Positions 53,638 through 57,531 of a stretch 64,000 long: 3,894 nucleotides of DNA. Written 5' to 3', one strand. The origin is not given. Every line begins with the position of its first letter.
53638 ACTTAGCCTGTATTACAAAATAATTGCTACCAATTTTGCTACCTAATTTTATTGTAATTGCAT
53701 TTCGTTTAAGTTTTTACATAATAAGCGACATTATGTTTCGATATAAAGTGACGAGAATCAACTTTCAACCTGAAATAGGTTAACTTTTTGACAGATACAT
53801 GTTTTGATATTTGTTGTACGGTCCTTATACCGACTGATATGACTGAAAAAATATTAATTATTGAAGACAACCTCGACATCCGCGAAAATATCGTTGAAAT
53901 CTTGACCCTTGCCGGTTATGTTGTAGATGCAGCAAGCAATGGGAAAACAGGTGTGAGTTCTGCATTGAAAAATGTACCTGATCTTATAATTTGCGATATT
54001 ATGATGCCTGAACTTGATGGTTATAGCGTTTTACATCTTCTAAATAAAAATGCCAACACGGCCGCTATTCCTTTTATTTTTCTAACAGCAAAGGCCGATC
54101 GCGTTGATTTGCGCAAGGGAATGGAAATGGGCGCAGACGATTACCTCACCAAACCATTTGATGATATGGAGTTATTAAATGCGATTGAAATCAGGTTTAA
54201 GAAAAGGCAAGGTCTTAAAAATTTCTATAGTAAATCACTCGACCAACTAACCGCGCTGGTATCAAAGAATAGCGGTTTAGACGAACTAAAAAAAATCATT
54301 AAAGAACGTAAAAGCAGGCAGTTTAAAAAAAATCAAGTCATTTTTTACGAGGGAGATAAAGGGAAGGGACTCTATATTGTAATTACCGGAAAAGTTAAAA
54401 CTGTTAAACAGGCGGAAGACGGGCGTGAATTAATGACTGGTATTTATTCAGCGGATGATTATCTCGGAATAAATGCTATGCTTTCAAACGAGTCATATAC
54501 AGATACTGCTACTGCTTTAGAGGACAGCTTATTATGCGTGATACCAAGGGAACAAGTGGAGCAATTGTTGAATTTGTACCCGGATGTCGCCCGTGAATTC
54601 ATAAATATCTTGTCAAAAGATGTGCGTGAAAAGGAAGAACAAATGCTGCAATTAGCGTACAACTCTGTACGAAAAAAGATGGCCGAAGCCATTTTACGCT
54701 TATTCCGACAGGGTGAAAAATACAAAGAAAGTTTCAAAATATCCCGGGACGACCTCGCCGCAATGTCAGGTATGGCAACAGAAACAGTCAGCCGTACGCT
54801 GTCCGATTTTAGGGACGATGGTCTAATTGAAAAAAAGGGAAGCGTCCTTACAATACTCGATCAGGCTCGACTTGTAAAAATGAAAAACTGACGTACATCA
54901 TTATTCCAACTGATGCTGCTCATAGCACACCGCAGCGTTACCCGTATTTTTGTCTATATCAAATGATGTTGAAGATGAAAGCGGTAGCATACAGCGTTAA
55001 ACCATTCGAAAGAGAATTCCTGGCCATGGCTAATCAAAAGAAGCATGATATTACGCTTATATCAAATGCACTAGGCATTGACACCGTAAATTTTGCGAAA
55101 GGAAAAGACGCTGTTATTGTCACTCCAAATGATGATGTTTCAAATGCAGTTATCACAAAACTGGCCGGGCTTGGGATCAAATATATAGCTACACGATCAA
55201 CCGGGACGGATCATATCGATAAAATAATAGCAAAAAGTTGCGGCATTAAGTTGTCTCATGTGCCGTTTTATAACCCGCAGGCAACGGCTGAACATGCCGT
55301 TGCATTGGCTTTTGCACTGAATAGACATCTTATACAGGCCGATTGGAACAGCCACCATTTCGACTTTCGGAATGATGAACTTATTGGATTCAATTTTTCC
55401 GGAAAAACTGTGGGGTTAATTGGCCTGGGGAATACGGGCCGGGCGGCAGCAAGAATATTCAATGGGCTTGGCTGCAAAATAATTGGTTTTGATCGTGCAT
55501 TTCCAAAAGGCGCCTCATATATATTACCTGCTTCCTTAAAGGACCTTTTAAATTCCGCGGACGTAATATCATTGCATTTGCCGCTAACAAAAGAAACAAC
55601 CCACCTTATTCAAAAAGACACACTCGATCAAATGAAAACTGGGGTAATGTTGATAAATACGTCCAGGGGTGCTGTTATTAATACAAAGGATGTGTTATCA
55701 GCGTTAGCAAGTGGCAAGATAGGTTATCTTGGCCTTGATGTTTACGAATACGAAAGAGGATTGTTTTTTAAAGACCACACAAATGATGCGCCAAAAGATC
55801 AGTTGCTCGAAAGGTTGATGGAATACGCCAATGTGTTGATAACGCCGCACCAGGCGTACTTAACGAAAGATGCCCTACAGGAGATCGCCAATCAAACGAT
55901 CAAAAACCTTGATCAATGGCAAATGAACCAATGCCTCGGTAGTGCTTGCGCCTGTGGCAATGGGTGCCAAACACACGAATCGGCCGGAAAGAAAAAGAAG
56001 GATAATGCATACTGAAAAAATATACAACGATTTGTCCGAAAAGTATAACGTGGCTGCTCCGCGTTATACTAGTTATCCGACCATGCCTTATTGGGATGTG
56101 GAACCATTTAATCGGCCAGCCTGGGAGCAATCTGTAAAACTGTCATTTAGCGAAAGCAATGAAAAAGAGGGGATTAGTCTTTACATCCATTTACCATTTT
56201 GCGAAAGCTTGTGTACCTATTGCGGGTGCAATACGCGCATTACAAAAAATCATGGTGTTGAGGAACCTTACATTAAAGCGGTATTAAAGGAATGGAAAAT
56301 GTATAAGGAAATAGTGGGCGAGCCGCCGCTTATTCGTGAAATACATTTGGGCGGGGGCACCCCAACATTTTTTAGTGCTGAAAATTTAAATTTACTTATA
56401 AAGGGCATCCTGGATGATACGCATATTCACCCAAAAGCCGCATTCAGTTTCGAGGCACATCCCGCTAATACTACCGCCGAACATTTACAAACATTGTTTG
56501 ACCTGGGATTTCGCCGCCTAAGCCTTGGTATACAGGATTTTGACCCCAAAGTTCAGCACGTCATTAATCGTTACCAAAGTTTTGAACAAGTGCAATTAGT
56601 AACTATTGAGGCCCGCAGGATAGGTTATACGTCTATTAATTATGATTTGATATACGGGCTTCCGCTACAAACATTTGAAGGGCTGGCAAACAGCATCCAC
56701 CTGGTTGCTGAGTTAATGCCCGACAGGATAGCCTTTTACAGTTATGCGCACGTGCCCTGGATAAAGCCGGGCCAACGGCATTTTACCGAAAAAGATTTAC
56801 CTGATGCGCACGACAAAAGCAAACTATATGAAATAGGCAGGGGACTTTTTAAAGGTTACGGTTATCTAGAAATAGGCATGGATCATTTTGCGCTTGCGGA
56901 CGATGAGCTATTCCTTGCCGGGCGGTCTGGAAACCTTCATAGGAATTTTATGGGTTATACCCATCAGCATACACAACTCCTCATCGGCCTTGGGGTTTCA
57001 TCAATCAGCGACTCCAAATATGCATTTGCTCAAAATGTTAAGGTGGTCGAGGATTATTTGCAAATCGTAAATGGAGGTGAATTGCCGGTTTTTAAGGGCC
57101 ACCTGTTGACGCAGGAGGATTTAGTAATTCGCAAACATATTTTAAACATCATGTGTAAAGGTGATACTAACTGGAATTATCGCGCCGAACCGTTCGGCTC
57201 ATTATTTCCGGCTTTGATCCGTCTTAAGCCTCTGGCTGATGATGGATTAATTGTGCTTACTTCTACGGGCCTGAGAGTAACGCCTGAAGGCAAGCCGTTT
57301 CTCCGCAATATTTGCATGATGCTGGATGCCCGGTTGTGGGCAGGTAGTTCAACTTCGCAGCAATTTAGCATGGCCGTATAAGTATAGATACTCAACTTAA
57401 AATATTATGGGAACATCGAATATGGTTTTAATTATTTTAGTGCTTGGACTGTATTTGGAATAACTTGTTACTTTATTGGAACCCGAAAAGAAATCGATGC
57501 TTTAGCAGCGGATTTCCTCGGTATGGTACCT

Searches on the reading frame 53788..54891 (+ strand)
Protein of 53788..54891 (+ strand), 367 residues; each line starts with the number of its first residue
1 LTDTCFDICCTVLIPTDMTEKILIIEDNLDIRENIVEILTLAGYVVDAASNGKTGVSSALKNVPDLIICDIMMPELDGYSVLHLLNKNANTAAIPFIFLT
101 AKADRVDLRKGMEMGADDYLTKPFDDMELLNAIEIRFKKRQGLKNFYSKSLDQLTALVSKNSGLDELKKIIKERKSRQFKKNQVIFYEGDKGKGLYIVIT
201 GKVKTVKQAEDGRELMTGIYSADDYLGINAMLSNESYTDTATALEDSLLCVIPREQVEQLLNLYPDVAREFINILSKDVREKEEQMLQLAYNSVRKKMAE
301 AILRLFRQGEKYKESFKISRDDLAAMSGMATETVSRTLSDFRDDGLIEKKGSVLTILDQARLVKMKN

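Call 17: search_protein_families(library=pfam, proteins=[window:53788-54891:+], max_evalue=0.01)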
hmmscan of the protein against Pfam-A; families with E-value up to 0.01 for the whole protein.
window:53788-54891:+ (367 aa): 5 families
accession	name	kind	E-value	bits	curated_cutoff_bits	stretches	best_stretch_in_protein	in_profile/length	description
PF00072.30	Response_reg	-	2.7e-28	98.8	30.2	1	22-134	1-111/111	Response regulator receiver domain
PF00027.35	cNMP_binding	-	6.1e-24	84.2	27.5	1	177-262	2-87/89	Cyclic nucleotide-binding domain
PF13545.12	HTH_Crp_2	-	3.1e-16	59.5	27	1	297-364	2-69/70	Crp-like helix-turn-helix domain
PF00325.26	Crp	-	1e-07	32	21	1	317-347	2-32/32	Bacterial regulatory proteins, crp family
PF25213.1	HVO_A0261_N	-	4.2e-05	23.8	35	1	318-352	25-59/86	HVO_A0261 N-terminal domain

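Call 18: search_protein_families(library=ncbifam, proteins=[window:53788-54891:+], max_evalue=0.01)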
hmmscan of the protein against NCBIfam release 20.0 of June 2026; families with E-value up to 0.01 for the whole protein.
window:53788-54891:+ (367 aa): 113 families (the best 25 are shown)
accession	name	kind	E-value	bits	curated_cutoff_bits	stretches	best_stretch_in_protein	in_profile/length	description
NF008365.0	PRK11161.1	subfamily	2.7e-28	98.9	228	1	160-365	35-242/250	fumarate/nitrate reduction transcriptional regulator Fnr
TIGR01387.1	cztR_silR_copR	subfamily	2e-27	96.3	279.2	1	22-144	1-121/218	heavy metal response regulator transcription factor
NF008567.0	PRK11517.1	equivalog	6.3e-27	94.4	353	1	21-156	2-132/223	response regulator transcription factor HprR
NF045944.1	ResRegRpaBCyano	equivalog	5e-26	91.5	330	1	23-146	1-121/229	response regulator transcription factor RpaB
NF007135.0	PRK09581.1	equivalog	1e-25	90.5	474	1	18-234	1-210/457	PleD family two-component system response regulator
TIGR02154.1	PhoB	equivalog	1.6e-25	89.7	296.2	1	18-139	1-122/226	phosphate regulon transcriptional regulator PhoB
NF041733.1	resp_reg_CseB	equivalog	8.7e-25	87.4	350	1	21-137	2-115/228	two-component system response regulator CseB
NF040689.1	MtrAB_MtrA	equivalog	1.1e-24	87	300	1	22-141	1-117/219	MtrAB system response regulator MtrA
NF051850.1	RespRegRprY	equivalog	1.2e-23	83.7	370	1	20-145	5-128/234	response regulator transcription factor RprY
NF053854.1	RespRegPhoBBctds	equivalog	1.3e-23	83.5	270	1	22-144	1-122/225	two-component system response regulator PhoB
NF007005.1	PRK09468.1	equivalog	1.6e-23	83.4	331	1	19-140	3-122/237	osmolarity response regulator transcription factor OmpR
NF008296.0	PRK11083.1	equivalog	2.9e-23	82.5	273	1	19-142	3-123/228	two-component system response regulator CreB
NF050806.1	TransRegFixKCaul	equivalog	4.3e-23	81.7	300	1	173-348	22-195/215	transcriptional regulator FixK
NF007346.1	PRK09836.1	equivalog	7.2e-23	81.6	420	1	21-139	2-118/227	copper/silver response regulator transcription factor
NF033120.0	vanR_FM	exception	2.1e-22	79.9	460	1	21-144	5-125/231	vancomycin resistance response regulator transcription factor, VanR-F/VanR-M family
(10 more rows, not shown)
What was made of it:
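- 53788..54891 (+): Receiver–cNMP-binding–Crp/Fnr HTH hybrid regulator. It is the candidate reader of the boxes below; the assignment to these boxes is inferred. Pfam Response_reg 3e-28, cNMP_binding 6e-24, HTH_Crp_2 3e-16; NCBIfam Fnr subfamily 3e-28, below its cut-off (calls 17, 18).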

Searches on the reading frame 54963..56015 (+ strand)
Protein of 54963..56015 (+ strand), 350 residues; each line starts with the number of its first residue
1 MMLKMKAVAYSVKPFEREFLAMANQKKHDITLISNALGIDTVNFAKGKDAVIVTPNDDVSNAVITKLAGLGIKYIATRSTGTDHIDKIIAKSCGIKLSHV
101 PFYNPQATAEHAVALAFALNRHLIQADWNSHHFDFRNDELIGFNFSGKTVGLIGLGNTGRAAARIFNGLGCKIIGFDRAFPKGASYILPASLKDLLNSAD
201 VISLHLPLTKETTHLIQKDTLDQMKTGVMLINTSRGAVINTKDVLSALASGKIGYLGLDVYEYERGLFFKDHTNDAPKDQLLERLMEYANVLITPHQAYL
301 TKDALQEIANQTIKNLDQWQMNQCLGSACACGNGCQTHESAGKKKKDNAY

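Call 17: search_protein_families(library=pfam, proteins=[window:54963-56015:+], max_evalue=0.01)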
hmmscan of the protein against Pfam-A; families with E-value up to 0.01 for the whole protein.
window:54963-56015:+ (350 aa): 5 families
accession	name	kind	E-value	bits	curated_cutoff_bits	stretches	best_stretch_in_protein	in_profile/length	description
PF02826.25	2-Hacid_dh_C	-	3.4e-47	160.6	25.1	1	113-298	1-178/178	D-isomer specific 2-hydroxyacid dehydrogenase, NAD binding domain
PF00389.36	2-Hacid_dh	-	8.6e-23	80.9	24.6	1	17-323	9-127/134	D-isomer specific 2-hydroxyacid dehydrogenase, catalytic domain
PF03446.21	NAD_binding_2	-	1.4e-07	32.1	21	1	149-258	1-117/161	NAD binding domain of 6-phosphogluconate dehydrogenase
PF00148.24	Oxidored_nitro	-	0.0073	15.7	28.6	0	80-258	203-387/399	Nitrogenase component 1 type Oxidoreductase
PF07991.19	KARI_N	-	0.0083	16.2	20.6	0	146-231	3-92/165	Acetohydroxy acid isomeroreductase, NADPH-binding domain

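Call 18: search_protein_families(library=ncbifam, proteins=[window:54963-56015:+], max_evalue=0.01)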
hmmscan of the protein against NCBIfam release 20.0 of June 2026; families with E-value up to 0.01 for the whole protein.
window:54963-56015:+ (350 aa): 21 families
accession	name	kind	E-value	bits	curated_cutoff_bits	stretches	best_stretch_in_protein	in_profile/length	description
NF000492.1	vanH_gen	exception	5.1e-66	222.9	540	1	19-316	14-307/312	D-lactate dehydrogenase VanH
NF006374.0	PRK08605.1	subfamily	9.3e-62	209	356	1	9-311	6-313/332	D-lactate dehydrogenase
NF009127.0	PRK12480.1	equivalog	8.5e-57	192.6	579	1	9-310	6-310/330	D-lactate dehydrogenase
NF000371.1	vanH_Agroup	exception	1.2e-53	182.5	700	1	44-318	44-314/322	VanH-A/VanH-Pt family D-lactate dehydrogenase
NF000112.1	vanH-Amyco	exception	2e-50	172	625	1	42-320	66-340/348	VanH-AOV family D-lactate dehydrogenase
NF000151.1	vanH-Ac1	exception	3.5e-50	171.3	750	1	34-316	65-344/351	D-lactate dehydrogenase VanH-Ac1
NF000004.1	vanH-D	exception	1.6e-49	168.8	550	1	29-317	30-314/323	D-lactate dehydrogenase VanH-D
NF000128.1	vanH-Sc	exception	1.1e-48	166.1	650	1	28-315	43-326/337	D-lactate dehydrogenase VanH-Sc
TIGR01327.1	PGDH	equivalog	5.7e-48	164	454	1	23-323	16-304/525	phosphoglycerate dehydrogenase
NF009714.1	PRK13243.1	equivalog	2.6e-42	145.3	455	1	45-316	43-309/332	glyoxylate reductase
NF005387.0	PRK06932.1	equivalog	6.4e-39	133.8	492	1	40-321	37-311/314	2-hydroxyacid dehydrogenase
NF005069.0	PRK06487.1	equivalog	3.3e-38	131.5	448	1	53-324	53-315/320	2-hydroxyacid dehydrogenase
NF006263.0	PRK08410.1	equivalog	4.1e-38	131.5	389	1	49-322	42-309/311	D-2-hydroxyacid dehydrogenase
NF008759.0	PRK11790.1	equivalog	1e-37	129.8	404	1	29-322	35-319/410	phosphoglycerate dehydrogenase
NF001309.0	PRK00257.1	equivalog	5e-29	101.4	434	2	139-264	108-237/379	4-phosphoerythronate dehydrogenase PdxB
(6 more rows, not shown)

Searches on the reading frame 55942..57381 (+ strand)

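Call 17: search_protein_families(library=pfam, proteins=[window:55942-57381:+], max_evalue=0.01)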
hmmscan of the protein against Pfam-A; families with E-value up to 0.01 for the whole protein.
window:55942-57381:+ (479 aa): 2 families
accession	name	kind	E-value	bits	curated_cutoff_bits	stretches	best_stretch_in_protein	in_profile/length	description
PF04055.27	Radical_SAM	-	6.2e-18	66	29.5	1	81-252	1-163/166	Radical SAM superfamily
PF06969.22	HemN_C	-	0.0017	18.8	24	1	424-453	40-67/67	HemN C-terminal domain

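Call 18: search_protein_families(library=ncbifam, proteins=[window:55942-57381:+], max_evalue=0.01)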
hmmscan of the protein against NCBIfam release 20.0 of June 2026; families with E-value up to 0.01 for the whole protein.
window:55942-57381:+ (479 aa): 22 families
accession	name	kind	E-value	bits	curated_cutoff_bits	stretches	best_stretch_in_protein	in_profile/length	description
TIGR00538.1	hemN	equivalog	4.8e-127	424.5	324.95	1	30-478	6-453/454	oxygen-independent coproporphyrinogen III oxidase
NF006067.1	PRK08208.1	equivalog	8.6e-48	163.3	380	1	69-451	27-404/427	STM4012 family radical SAM protein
TIGR00539.1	hemN_rel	equivalog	4.7e-43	147.7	205.4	1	79-319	2-237/361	radical SAM family heme chaperone HemW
TIGR04107.1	rSAM_HutW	equivalog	2.8e-40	138.4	400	1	47-322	10-286/419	heme anaerobic degradation radical SAM methyltransferase ChuW/HutW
TIGR03994.1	rSAM_HemZ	equivalog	4e-35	121.7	321.4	1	70-269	77-277/401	coproporphyrinogen dehydrogenase HemZ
NF006064.0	PRK08207.2-2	equivalog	1.6e-31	109.8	504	1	73-285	140-351/465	coproporphyrinogen III oxidase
NF006060.0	PRK08207.1-3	equivalog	1.4e-26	93.3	653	1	73-266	145-342/477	coproporphyrinogen III oxidase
NF005133.0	PRK06582.1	equivalog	1.7e-23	83.3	597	1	75-393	9-318/390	coproporphyrinogen III oxidase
NF006385.0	PRK08629.1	equivalog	1.9e-23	82.9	355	1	74-276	49-244/439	coproporphyrinogen III oxidase family protein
NF004567.0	PRK05904.1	equivalog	4.5e-22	78.7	355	1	79-268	8-192/353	coproporphyrinogen III oxidase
NF006062.0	PRK08207.1-5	equivalog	3.4e-21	75.6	1007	1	74-269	145-344/476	coproporphyrinogen III oxidase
NF006063.0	PRK08207.2-1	equivalog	3.9e-18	65.3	1074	1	73-267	188-385/518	coproporphyrinogen III oxidase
NF006061.0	PRK08207.1-4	equivalog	5.9e-18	64.9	702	1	75-265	171-365/501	coproporphyrinogen III oxidase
NF006059.0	PRK08207.1-1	equivalog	7.1e-15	54.7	1012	1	75-266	169-364/496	coproporphyrinogen III oxidase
NF006065.0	PRK08207.2-4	equivalog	8.1e-14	51.4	922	1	76-268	167-366/484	coproporphyrinogen III oxidase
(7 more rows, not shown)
